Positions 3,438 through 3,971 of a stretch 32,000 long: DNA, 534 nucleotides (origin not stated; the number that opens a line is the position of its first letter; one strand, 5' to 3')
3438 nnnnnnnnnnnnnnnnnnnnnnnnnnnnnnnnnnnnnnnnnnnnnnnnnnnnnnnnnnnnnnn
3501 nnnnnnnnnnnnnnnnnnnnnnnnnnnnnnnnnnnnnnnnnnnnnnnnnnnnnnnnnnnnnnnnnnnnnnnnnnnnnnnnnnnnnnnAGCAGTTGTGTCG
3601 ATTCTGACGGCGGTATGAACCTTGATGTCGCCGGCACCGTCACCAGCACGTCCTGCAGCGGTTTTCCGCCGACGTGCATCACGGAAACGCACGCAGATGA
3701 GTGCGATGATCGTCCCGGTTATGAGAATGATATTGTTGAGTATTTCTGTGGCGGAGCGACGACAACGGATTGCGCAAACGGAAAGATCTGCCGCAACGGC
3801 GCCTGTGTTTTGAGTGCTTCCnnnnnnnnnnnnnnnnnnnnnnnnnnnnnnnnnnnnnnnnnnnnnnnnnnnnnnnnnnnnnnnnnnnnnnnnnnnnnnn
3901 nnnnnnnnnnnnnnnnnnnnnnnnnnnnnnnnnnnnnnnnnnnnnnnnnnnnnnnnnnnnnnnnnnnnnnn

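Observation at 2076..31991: A 30 kb single-strand array of seven giant head-stalk-anchor surface proteins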

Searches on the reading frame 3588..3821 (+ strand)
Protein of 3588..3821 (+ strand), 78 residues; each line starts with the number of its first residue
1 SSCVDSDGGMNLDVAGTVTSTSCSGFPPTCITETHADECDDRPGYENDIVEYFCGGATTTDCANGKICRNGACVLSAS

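Call 41: search_protein_families(library=pfam, max_evalue=1, proteins=[window:3588-3821:+])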
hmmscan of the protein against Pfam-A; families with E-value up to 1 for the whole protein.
seq(78 aa): 2 families
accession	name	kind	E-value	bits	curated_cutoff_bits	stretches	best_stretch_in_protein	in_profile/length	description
PF23416.1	DUF7107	-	0.061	14.1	24.6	1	58-75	4-21/48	Domain of unknown function (DUF7107)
PF17771.6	ADAMTS_CR_2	-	0.12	13.2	27.3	1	39-74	35-69/69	ADAMTS cysteine-rich domain 2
